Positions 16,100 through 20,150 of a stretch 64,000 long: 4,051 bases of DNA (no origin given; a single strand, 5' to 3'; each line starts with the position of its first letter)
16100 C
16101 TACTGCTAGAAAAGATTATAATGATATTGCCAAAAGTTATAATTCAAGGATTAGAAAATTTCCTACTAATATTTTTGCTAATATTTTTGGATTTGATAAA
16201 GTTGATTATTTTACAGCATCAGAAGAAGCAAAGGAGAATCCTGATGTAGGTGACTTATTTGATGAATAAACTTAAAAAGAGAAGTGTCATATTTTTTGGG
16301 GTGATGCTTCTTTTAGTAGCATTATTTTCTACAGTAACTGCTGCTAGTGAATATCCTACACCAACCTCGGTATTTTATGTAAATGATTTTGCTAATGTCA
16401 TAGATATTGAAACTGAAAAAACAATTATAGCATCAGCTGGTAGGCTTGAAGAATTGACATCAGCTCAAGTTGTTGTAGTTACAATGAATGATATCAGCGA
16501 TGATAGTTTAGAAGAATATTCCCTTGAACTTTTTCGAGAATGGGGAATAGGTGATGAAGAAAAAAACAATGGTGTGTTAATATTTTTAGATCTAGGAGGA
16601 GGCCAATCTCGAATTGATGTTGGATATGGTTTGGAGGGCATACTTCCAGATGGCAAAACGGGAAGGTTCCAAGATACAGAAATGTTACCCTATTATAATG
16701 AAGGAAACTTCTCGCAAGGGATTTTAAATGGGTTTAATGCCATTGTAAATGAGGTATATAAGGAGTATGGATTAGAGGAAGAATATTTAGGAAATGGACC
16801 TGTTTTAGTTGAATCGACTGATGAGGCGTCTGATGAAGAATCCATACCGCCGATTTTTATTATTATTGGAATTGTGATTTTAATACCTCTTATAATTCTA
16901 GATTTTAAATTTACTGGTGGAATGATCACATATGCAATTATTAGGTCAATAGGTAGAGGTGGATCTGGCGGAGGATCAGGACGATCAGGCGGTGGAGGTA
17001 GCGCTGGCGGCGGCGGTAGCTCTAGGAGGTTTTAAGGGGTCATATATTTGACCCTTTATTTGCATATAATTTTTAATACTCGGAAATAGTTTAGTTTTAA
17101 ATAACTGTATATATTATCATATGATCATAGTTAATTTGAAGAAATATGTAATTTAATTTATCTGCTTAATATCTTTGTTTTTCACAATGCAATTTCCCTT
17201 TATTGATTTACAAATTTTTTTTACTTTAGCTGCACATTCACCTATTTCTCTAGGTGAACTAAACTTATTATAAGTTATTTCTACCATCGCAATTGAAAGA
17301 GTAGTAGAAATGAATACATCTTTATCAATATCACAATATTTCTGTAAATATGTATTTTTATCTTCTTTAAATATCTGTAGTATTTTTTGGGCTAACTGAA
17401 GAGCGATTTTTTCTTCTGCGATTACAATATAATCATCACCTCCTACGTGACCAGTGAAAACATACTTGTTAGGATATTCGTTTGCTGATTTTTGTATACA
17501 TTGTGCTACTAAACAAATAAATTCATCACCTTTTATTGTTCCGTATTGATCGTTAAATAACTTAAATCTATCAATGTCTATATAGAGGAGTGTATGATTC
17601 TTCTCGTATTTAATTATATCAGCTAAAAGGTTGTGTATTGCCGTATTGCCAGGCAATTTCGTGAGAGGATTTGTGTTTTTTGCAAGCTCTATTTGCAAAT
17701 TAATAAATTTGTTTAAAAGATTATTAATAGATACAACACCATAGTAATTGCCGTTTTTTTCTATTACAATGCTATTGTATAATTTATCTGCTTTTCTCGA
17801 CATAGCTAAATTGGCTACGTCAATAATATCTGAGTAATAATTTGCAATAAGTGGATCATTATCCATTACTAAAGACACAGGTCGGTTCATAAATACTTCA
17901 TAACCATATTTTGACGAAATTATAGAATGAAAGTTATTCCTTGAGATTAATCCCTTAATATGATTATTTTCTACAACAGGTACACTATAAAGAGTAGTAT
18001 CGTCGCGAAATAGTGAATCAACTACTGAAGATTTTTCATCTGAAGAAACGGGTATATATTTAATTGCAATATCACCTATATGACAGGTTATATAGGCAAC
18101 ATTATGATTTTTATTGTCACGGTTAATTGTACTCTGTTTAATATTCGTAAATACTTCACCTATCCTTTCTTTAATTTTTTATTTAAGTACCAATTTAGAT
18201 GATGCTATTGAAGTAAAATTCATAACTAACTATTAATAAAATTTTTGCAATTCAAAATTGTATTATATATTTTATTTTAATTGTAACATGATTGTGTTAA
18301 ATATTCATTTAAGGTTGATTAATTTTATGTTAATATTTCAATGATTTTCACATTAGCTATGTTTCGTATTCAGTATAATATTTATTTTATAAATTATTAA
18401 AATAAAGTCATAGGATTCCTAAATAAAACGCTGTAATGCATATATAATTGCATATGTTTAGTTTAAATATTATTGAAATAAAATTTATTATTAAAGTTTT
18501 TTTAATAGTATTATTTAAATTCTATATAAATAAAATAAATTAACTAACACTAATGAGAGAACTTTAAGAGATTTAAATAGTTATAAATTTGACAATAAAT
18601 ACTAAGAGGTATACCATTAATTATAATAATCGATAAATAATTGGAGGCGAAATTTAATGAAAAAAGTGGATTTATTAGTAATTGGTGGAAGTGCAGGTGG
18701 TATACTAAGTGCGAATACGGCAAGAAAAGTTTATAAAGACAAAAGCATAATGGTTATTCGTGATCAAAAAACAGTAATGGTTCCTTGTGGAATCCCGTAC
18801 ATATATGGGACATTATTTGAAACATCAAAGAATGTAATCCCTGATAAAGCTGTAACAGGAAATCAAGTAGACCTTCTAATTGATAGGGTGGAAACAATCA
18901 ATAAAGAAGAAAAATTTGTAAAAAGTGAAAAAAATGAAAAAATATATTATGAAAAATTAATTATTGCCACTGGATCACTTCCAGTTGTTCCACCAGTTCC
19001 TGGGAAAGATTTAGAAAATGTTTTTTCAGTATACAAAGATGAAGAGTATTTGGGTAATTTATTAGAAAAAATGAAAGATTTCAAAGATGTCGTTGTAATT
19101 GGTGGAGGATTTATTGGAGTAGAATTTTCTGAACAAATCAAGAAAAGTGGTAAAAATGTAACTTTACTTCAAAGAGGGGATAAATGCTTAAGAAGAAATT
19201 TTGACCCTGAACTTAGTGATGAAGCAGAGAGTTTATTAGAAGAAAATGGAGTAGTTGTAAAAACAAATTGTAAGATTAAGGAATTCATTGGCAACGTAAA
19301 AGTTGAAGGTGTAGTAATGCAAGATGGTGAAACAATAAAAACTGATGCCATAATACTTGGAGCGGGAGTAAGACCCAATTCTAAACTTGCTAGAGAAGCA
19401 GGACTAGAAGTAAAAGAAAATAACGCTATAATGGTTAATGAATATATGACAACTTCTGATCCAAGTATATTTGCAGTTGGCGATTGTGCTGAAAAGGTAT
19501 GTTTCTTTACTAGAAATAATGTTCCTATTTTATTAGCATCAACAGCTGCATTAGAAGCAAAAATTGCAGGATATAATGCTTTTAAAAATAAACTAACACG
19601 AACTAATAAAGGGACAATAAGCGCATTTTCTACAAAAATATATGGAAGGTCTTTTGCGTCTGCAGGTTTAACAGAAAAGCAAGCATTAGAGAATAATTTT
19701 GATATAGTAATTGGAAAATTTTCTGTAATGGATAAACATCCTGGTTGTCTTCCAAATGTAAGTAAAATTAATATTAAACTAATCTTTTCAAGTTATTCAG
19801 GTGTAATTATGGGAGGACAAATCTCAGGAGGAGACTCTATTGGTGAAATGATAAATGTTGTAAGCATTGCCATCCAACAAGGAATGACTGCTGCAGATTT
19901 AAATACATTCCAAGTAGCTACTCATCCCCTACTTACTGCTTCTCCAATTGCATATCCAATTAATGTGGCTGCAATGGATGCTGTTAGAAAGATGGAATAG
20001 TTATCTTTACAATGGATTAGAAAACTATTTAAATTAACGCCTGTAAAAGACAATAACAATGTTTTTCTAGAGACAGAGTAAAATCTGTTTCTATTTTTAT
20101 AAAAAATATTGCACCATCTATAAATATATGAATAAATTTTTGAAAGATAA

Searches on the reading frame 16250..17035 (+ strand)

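Call 31: search_protein_families(library=pfam, proteins=[window:16250-17035:+], max_evalue=0.00001)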
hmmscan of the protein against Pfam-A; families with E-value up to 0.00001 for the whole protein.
window:16250-17035:+ (261 aa): 1 family
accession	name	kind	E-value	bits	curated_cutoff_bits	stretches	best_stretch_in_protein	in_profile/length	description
PF04536.20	TPM_phosphatase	-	1.8e-34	118.9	22.1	1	44-167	1-124/125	TPM domain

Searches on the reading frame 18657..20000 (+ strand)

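Call 30: search_protein_families(library=pfam, proteins=[window:18657-20000:+], max_evalue=0.00001)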
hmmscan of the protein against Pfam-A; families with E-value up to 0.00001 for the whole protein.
window:18657-20000:+ (447 aa): 7 families
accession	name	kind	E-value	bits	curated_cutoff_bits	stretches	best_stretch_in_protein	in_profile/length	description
PF07992.20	Pyr_redox_2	-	4e-63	214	26.1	1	5-281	2-278/291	Pyridine nucleotide-disulphide oxidoreductase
PF00070.33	Pyr_redox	-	1e-19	71.3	22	1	145-223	2-81/82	Pyridine nucleotide-disulphide oxidoreductase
PF02852.28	Pyr_redox_dim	-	3.1e-15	56.8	25.3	1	332-427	10-103/110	Pyridine nucleotide-disulphide oxidoreductase, dimerisation domain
PF13738.12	Pyr_redox_3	-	1.5e-14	54.4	30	1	77-275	103-305/305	Pyridine nucleotide-disulphide oxidoreductase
PF03486.20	HI0933_like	-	6.6e-09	36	50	0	144-179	2-37/244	HI0933-like protein Rossmann domain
PF01266.30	DAO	-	2.2e-07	31.2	27.9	0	193-269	158-233/353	FAD dependent oxidoreductase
PF01134.28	GIDA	-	2.8e-07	30.4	22.1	0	144-194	1-52/391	Glucose inhibited division protein A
